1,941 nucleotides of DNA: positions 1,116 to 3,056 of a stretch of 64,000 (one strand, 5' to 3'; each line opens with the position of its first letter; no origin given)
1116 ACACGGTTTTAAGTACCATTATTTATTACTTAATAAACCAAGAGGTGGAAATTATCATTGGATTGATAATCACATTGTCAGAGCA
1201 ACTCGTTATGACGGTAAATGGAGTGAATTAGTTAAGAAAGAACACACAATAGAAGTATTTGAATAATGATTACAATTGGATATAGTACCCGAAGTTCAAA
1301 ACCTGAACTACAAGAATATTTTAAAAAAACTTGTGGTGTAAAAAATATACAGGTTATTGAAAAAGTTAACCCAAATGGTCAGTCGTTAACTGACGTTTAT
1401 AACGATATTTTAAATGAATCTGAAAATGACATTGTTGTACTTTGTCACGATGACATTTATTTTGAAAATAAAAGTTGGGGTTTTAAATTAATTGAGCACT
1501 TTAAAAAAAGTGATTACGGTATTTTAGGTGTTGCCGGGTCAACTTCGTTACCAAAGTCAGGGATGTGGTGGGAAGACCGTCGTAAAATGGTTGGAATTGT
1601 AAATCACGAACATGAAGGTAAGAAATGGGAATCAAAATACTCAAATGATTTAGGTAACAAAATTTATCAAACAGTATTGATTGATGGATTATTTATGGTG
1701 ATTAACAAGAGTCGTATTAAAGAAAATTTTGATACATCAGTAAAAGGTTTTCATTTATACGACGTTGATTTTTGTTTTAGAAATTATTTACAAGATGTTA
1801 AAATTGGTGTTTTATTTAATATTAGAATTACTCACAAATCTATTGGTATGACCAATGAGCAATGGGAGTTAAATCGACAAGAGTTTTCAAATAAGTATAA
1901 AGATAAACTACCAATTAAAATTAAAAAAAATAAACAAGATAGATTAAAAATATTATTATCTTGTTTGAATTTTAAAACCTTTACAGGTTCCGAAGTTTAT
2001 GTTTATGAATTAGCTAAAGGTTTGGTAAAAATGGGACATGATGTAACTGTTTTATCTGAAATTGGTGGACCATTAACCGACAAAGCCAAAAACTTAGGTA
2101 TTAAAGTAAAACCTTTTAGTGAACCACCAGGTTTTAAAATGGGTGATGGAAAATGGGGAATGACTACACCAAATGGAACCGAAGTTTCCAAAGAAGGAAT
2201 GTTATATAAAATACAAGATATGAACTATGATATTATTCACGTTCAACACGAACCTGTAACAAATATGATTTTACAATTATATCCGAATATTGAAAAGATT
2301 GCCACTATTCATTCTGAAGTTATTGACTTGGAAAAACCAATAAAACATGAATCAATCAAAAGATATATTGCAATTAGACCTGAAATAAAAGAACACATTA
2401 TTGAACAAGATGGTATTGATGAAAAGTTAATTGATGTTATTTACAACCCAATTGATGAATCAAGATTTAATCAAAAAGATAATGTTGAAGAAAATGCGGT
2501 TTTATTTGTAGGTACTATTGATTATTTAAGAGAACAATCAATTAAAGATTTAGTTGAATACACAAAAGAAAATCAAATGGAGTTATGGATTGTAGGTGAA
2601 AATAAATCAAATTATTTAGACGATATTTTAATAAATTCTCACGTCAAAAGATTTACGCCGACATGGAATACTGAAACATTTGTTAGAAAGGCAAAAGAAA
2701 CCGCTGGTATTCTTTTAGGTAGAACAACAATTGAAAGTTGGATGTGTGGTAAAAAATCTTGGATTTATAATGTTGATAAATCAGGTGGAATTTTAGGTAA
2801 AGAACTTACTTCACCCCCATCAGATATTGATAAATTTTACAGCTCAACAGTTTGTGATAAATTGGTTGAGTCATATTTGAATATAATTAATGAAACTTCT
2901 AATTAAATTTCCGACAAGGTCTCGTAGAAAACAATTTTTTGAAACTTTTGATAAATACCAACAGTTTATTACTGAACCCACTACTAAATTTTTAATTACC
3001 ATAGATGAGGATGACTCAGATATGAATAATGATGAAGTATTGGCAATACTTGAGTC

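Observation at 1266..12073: About 10 kb sugar-modification cluster (at least five glycosyltransferases, two or three SAM methyltransferases, a kinase-fold protein) flanked by dUTPase/HAD phosphatase and PhoH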

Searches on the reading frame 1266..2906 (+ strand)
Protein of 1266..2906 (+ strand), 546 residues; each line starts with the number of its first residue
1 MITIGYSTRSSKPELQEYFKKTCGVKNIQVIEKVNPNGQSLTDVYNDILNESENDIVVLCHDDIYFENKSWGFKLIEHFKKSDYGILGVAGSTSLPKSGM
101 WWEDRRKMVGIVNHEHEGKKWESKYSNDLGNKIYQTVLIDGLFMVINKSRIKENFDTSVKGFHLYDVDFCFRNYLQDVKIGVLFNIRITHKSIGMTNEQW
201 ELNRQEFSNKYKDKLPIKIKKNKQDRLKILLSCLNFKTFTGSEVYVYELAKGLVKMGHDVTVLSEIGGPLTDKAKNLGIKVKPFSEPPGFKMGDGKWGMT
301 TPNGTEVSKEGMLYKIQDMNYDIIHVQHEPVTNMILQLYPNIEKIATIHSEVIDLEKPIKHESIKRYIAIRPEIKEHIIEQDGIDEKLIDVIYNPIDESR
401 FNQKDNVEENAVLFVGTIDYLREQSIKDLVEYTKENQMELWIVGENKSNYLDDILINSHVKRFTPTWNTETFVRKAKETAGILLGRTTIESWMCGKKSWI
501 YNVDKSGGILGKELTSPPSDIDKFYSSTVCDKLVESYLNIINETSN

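Call 3: search_protein_families(library=pfam, proteins=[window:1266-2906:+], max_evalue=0.01)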
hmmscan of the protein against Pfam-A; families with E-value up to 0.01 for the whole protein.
window:1266-2906:+ (546 aa): 4 families
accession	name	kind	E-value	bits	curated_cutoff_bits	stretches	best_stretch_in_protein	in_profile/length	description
PF13712.12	Glyco_tranf_2_5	-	4.1e-26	92.4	27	1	37-210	37-209/210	Glycosyltransferase like family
PF13439.12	Glyco_transf_4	-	3e-17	63.6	28.5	1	241-400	3-170/170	Glycosyltransferase Family 4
PF13579.12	Glyco_trans_4_4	-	6.9e-06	26.9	29.7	1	240-335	1-85/158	Glycosyl transferase 4-like domain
PF13477.12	Glyco_trans_4_2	-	0.0052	17.4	23.4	0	241-359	8-118/139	Glycosyl transferase 4-like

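Call 7: search_protein_families(library=phrogs, proteins=[window:1266-2906:+], max_evalue=0.001)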
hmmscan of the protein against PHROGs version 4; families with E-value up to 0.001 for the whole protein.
window:1266-2906:+ (546 aa): 1 family
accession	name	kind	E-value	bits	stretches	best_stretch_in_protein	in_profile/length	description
phrog_26352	-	unknown function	0.00034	20.6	1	231-286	14-69/346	-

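Call 17: find_related_loci(query=window:1266-2906:+, collection=viral_contigs, flank=10000)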
Query window:1266-2906:+ (546 aa) in viral_contigs; peptide patterns used: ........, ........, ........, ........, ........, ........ (x = any residue, [..] = any of these).
114 stretches matched a pattern; 113 encode a relative of the query (tblastn E <= 1e-3); the best 80 are kept; 80 distinct loci.
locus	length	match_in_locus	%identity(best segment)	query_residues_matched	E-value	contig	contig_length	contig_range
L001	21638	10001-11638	90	1-546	0e+0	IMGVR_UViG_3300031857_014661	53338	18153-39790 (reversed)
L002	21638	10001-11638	90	1-546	0e+0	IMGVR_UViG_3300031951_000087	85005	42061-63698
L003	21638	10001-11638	90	1-546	0e+0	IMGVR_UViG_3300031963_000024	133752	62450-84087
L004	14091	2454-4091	72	1-546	0e+0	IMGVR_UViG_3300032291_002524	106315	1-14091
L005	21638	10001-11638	71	1-546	0e+0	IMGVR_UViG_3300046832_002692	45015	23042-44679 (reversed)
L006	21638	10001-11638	72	1-546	0e+0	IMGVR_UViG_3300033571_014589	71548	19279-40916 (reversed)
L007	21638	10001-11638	72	1-546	0e+0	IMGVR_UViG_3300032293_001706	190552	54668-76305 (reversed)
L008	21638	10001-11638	70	1-546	0e+0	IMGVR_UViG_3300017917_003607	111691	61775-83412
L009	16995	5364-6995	65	1-542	0e+0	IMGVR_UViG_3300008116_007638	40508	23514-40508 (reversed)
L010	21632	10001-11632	65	1-542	0e+0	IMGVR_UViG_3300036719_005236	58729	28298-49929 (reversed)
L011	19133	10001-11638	63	1-543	0e+0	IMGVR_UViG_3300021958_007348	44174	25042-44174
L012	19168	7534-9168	62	1-543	0e+0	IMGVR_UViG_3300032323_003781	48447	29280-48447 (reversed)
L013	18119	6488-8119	62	1-542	0e+0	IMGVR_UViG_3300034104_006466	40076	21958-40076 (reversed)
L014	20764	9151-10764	62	1-537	0e+0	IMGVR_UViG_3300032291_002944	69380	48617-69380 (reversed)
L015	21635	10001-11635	63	1-543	0e+0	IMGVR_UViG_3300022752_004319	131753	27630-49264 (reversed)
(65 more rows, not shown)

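Call 27: search_protein_families(library=pfam, alignment_id=A1, max_evalue=0.00001)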
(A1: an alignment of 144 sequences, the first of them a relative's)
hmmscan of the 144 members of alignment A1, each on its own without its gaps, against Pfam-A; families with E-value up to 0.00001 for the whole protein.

A. member 1, L065:15754-16737:+ (327 aa): 4 families
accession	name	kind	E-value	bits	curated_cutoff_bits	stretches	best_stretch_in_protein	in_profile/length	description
PF16363.11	GDP_Man_Dehyd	-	6.3e-115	384.6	27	1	8-317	1-332/332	GDP-mannose 4,6 dehydratase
PF01370.27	Epimerase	-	4.4e-62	210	20.9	1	8-248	2-238/240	NAD dependent epimerase/dehydratase family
PF04321.23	RmlD_sub_bind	-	1.3e-09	38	27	1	7-173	3-143/287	RmlD substrate binding domain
PF02719.21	Polysacc_synt_2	-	7.6e-06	25.8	20.2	0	9-115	3-115/293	Polysaccharide biosynthesis protein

B. families by the number of members that match (of 144 scanned): 79 families (the first 25 are shown)
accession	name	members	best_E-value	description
PF00535.33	Glycos_transf_2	9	6.1e-21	Glycosyl transferase family 2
PF05050.19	Methyltransf_21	8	1.8e-15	Methyltransferase FkbM domain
PF13489.12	Methyltransf_23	6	3.4e-13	Methyltransferase domain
PF13578.12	Methyltransf_24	4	4.7e-23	Methyltransferase domain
PF08241.18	Methyltransf_11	4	3.3e-12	Methyltransferase domain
PF13649.12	Methyltransf_25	4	8.6e-12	Methyltransferase domain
PF01041.23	DegT_DnrJ_EryC1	3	2.2e-83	DegT/DnrJ/EryC1/StrS aminotransferase family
PF10111.15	Glyco_tranf_2_2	3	4.4e-15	Glycosyltransferase like family 2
PF13704.12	Glyco_tranf_2_4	3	4.2e-12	Glycosyl transferase family 2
PF01370.27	Epimerase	2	4.4e-62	NAD dependent epimerase/dehydratase family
PF00155.27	Aminotran_1_2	2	6.7e-37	Aminotransferase class I and II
PF13524.12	Glyco_trans_1_2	2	1e-21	Glycosyl transferase-like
PF17784.7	Sulfotransfer_4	2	1.4e-20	Sulfotransferase domain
PF03016.20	Exostosin_GT47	2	4.4e-19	Exostosin GT47 domain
PF04321.23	RmlD_sub_bind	2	4.1e-16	RmlD substrate binding domain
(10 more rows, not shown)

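Call 33: search_solved_structures(query=window:1266-2906:+, max_evalue=0.1)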
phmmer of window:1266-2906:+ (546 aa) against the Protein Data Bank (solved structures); distinct sequences matched with E-value up to 0.1: 2.
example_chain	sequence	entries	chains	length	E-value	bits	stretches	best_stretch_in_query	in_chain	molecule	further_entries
2qgi_A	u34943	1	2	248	0.031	15.9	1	125-219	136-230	ATP synthase subunits region ORF 6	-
2nxv_A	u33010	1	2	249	0.032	15.9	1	125-219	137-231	ATP synthase subunits region ORF 6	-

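Call 36: search_protein_families(library=ncbifam, proteins=[window:1266-2906:+], max_evalue=0.01)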
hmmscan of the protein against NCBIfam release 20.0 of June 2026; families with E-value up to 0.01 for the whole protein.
window:1266-2906:+ (546 aa): 2 families
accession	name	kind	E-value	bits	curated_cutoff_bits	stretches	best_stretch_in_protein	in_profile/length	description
NF041010.1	glycosy_Agl16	equivalog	3.5e-06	26.1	575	0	351-454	121-223/352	glycosylation protein Agl16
NF033107.1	blaB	exception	0.0098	15.6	500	0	106-168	88-149/247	BlaB family subclass B1 metallo-beta-lactamase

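Call 39: find_homologous_proteins(query=window:1266-2906:+, max_evalue=0.00001)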
Query window:1266-2906:+ (546 aa): 3116 proteins with E <= 0.00001 among 8000 candidates; the best 120 are listed.
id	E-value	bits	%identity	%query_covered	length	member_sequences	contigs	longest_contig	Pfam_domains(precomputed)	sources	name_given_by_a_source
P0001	0.0e+0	1159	90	100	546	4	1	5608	PF13712.13,PF13579.13,PF13439.13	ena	-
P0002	0.0e+0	1155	90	100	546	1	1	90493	PF13712.13,PF13579.13,PF13439.13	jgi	jgi:hypothetical protein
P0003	0.0e+0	1153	90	100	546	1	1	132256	PF13712.13,PF13579.13,PF13439.13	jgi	jgi:hypothetical protein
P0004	0.0e+0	1152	89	100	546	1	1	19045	PF13712.13,PF13579.13,PF13439.13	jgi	jgi:hypothetical protein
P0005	0.0e+0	1152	91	100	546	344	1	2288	PF13712.13,PF13579.13,PF13439.13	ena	-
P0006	0.0e+0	1044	84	100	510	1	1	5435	PF13712.13,PF13439.13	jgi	-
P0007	2.5e-288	975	75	100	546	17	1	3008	PF13712.13,PF13439.13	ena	-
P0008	4.6e-285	964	74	100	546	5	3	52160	PF13712.13,PF13439.13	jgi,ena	jgi:hypothetical protein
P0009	5.3e-282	954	74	100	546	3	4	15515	PF13712.13,PF13439.13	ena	-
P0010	4.6e-281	951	73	100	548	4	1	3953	PF13712.13,PF13439.13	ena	-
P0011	9.0e-278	940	89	82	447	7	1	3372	PF13579.13,PF13439.13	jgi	-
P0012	1.6e-276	936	72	100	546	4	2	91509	PF13712.13,PF13439.13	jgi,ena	jgi:hypothetical protein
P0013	2.9e-272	922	71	100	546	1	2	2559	PF13712.13,PF13439.13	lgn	-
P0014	1.0e-270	917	72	100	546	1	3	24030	PF13712.13,PF13439.13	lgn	-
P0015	2.6e-270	916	72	100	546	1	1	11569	PF13712.13,PF13439.13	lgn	-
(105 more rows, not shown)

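Call 75: predict_structure(alignment_id=A4)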
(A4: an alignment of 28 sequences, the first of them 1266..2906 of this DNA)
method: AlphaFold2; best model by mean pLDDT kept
length: 546 residues; sequences in the alignment: 28
mean_pLDDT: 91.3   pTM: 0.87
mean pLDDT of the five models: 91.3, 91.1, 89.9, 88.9, 87.5
residues with pLDDT >= 90: 394; 70-90: 144; 50-70: 7; < 50: 1
segments of 3 or more residues with pLDDT < 50: none
pLDDT, mean of each block of 10 residues (from residue 1): 93 93 92 88 95 96 88 95 96 91 87 87 88 94 95 94 89 97 93 71 93 93 94 90 91 96 94 94 94 83 80 85 94 95 91 81 95 91 93 92 87 92 95 97 92 96 91 94 85 93 91 94 95 97 74
secondary structure, 60 per line:
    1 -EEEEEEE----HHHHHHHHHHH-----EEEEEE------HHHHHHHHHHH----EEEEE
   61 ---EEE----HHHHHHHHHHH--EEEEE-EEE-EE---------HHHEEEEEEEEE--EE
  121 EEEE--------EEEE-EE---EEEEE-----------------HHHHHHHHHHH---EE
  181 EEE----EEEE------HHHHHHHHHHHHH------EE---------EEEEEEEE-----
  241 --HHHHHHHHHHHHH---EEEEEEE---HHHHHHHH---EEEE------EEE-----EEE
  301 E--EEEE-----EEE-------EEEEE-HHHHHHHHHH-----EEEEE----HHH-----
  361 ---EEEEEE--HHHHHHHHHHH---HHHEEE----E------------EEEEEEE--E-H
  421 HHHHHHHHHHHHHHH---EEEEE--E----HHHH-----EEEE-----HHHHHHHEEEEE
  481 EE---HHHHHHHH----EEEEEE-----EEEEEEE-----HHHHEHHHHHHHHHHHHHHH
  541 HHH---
elements in order: E2-8 H13-23 E29-34 H41-51 E56-60 E64-66 H71-81 E84-88 E90-92 E108-116 E119-124 E133-136 E143-147 H165-175 E179-183 E188-191 H198-210 E228-235 H243-255 E259-265 H269-276 E280-283 E290-292 E298-301 E304-307 E313-315 E323-327 H329-338 E344-348 E364-369 H372-382 E389-391 E409-415 H420-435 E439-443 H451-454 E460-463 H469-475 E476-482 H486-493 E498-503 E509-515 H521-524 H526-543

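Call 78: fold_search(model_id=the predicted structure, library=pdb)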
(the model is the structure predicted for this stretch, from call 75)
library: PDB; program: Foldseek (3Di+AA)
matches with E <= 10: 1602; with E <= 0.001: 324
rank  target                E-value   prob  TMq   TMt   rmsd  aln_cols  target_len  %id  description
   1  7qsg_A                2.8e-11  1.00  0.39  0.54   8.5       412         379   14  Methylmannose polysaccharide mannosyltransferase from M. hassiacum (released 2023-01-25)
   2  3c4q_B                4.7e-11  1.00  0.39  0.53   9.8       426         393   12  Structure of the retaining glycosyltransferase MshA : The first step in mycothiol biosynthesis. Organism : Corynebacte (released 2008-04-01)
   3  4xsu_A                1.3e-10  1.00  0.38  0.55  12.1       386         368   14  Crystal structure of Anabaena Alr3699/HepE in complex with UDP and glucose (released 2016-01-13)
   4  3c4q_A                1.9e-10  1.00  0.38  0.52   9.6       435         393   12  Structure of the retaining glycosyltransferase MshA : The first step in mycothiol biosynthesis. Organism : Corynebacte (released 2008-04-01)
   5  9v0w_B                5.0e-10  1.00  0.36  0.51   8.3       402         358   12  UDP-Glc:tetrahydrobiopterin glucosyltransferase from Pseudanabaena sp. Chao 1811 (released 2025-11-26)
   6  7mi0                  5.2e-10  1.00  0.40  0.55   6.8       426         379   14  Crystal Structure of Glycosyltransferase from Rickettsia africae ESF-5 (released 2021-04-28)
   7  4xso_A                5.2e-10  1.00  0.38  0.54  12.1       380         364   14  Crystal structure of apo-form Alr3699/HepE from Anabaena sp. strain PCC 7120 (released 2016-01-13)
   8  4xsu_B                5.8e-10  1.00  0.38  0.55   8.2       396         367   15  Crystal structure of Anabaena Alr3699/HepE in complex with UDP and glucose (released 2016-01-13)
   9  3c48_B                6.2e-10  1.00  0.25  0.33  12.5       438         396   12  Structure of the retaining glycosyltransferase MshA: The first step in mycothiol biosynthesis. Organism: Corynebacteri (released 2008-03-25)
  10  4xsp_A                6.9e-10  1.00  0.37  0.54  11.6       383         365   15  Crystal structure of Anabaena Alr3699/HepE in complex with UDP (released 2016-01-13)
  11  5zes_A                6.9e-10  1.00  0.36  0.53  12.5       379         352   14  UDP Glucose alpha tetrahydrobiopterin glycosyltransferase from Synechococcus species PCC 7942 - UDP complex (released 2019-03-06)
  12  2nxv_A                7.7e-10  1.00  0.31  0.63   4.1       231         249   16  Structure of the 6th ORF of the Rhodobacter blastica ATPase operon; Majastridin (released 2007-12-18)
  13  3c48_A                8.6e-10  1.00  0.25  0.33  12.7       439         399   12  Structure of the retaining glycosyltransferase MshA: The first step in mycothiol biosynthesis. Organism: Corynebacteri (released 2008-03-25)
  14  2qgi_A                9.6e-10  1.00  0.31  0.65   3.9       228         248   17  The UDP complex structure of the sixth gene product of the F1-ATPase operon of Rhodobacter blasticus (released 2008-01-22)
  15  4xsr_B                1.9e-09  1.00  0.37  0.54   8.4       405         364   15  Crystal structure of Anabaena Alr3699/HepE in complex with UDP-glucose (released 2016-01-13)
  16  3mbo_C                3.0e-09  1.00  0.35  0.50  10.9       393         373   16  Crystal Structure of the Glycosyltransferase BaBshA bound with UDP and L-malate (released 2010-09-29)
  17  3mbo_D                3.8e-09  1.00  0.35  0.50  12.7       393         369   14  Crystal Structure of the Glycosyltransferase BaBshA bound with UDP and L-malate (released 2010-09-29)
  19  5ze7_B                4.2e-09  1.00  0.35  0.51  12.1       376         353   13  UDP Glucose alpha tetrahydrobiopterin glycosyltransferase from Synechococcus species PCC 7942 - apo form (released 2019-03-06)
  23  2gej                  5.3e-09  1.00  0.34  0.49  12.3       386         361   18  Crystal Structure of phosphatidylinositol mannosyltransferase (PimA) from Mycobacterium smegmatis in complex with GDP-Ma (released 2007-04-03)
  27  5ze7_A                5.9e-09  1.00  0.36  0.55  12.6       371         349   14  UDP Glucose alpha tetrahydrobiopterin glycosyltransferase from Synechococcus species PCC 7942 - apo form (released 2019-03-06)
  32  7qsg_B                1.7e-08  1.00  0.31  0.53  13.4       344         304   14  Methylmannose polysaccharide mannosyltransferase from M. hassiacum (released 2023-01-25)
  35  3mbo_E                2.0e-08  1.00  0.38  0.53  11.9       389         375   15  Crystal Structure of the Glycosyltransferase BaBshA bound with UDP and L-malate (released 2010-09-29)
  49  4pqg_A                5.0e-07  1.00  0.37  0.40  15.0       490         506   11  Crystal structure of the pneumococcal O-GlcNAc transferase GtfA in complex with UDP and GlcNAc (released 2014-06-18)
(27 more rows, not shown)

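Call 92: search_protein_families(library=pfam, proteins=[L001:13793-14572:+, L001:14562-15152:+, L001:15139-15705:+, L001:15653-16480:+, L001:16954-17520:+, L005:12940-13602:+, L005:13618-14658:+, L005:14655-15488:+, L005:15506-16120:+, L005:16129-16677:+], max_evalue=0.001)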
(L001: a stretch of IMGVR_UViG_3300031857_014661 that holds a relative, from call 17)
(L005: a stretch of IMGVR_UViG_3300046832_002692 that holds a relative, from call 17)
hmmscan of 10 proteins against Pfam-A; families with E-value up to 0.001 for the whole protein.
L001:13793-14572:+ (259 aa): 0 families

L001:14562-15152:+ (196 aa): 1 family
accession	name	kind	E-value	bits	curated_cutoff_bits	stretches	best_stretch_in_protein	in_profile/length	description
PF13578.12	Methyltransf_24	-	0.0009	20.5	26.3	0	39-142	1-91/105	Methyltransferase domain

L001:15139-15705:+ (188 aa): 0 families

L001:15653-16480:+ (275 aa): 2 families
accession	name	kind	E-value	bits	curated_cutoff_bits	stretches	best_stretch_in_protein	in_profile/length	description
PF00984.24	UDPG_MGDP_dh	-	1.2e-18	67.5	25.4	1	174-269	2-92/94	UDP-glucose/GDP-mannose dehydrogenase family, central domain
PF03721.20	UDPG_MGDP_dh_N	-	6.7e-17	62.1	27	1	56-151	72-181/187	UDP-glucose/GDP-mannose dehydrogenase family, NAD binding domain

L001:16954-17520:+ (188 aa): 1 family
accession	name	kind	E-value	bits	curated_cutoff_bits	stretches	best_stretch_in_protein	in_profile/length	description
PF08889.16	WbqC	-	2.2e-32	113.1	21.3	1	7-174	1-187/218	WbqC-like protein family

L005:12940-13602:+ (220 aa): 4 families
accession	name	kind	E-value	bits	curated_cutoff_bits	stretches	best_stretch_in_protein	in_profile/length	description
PF00535.33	Glycos_transf_2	-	1e-17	65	23.3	1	24-171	13-161/168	Glycosyl transferase family 2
PF10111.15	Glyco_tranf_2_2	-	1.3e-13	51.5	27.3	1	9-198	2-202/276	Glycosyltransferase like family 2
PF13641.12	Glyco_tranf_2_3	-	1.2e-11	45.5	27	1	16-204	8-203/230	Glycosyltransferase like family 2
PF13632.12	Glyco_trans_2_3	-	0.00019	21.7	27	1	92-212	2-122/198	Glycosyl transferase family group 2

L005:13618-14658:+ (346 aa): 7 families
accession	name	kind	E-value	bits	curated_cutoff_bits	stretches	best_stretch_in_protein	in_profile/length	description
PF01370.27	Epimerase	-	1.4e-35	123.3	20.9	1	4-272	1-240/240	NAD dependent epimerase/dehydratase family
PF16363.11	GDP_Man_Dehyd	-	1.7e-23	84.1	27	1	5-339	1-332/332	GDP-mannose 4,6 dehydratase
PF07993.18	NAD_binding_4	-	2.4e-08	33.9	20.1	1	72-253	82-254/258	Male sterility protein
PF04321.23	RmlD_sub_bind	-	5.1e-08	32.8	27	1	3-137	2-108/287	RmlD substrate binding domain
PF02719.21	Polysacc_synt_2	-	3.5e-07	30.2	20.2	1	4-133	1-131/293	Polysaccharide biosynthesis protein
PF01073.25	3Beta_HSD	-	1.2e-06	28.2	22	1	5-147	1-133/280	3-beta hydroxysteroid dehydrogenase/isomerase family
PF00106.31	adh_short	-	0.00014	21.9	26.6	1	2-112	1-115/195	short chain dehydrogenase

L005:14655-15488:+ (277 aa): 1 family
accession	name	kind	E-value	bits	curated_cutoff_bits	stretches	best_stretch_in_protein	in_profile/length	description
PF01531.22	Glyco_transf_11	-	1.2e-35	123.6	23.9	1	5-265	35-285/298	Glycosyl transferase family 11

L005:15506-16120:+ (204 aa): 1 family
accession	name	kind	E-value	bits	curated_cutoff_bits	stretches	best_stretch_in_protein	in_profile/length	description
PF05050.19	Methyltransf_21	-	6.3e-19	69.2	22.7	1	21-185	1-173/173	Methyltransferase FkbM domain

L005:16129-16677:+ (182 aa): 0 families
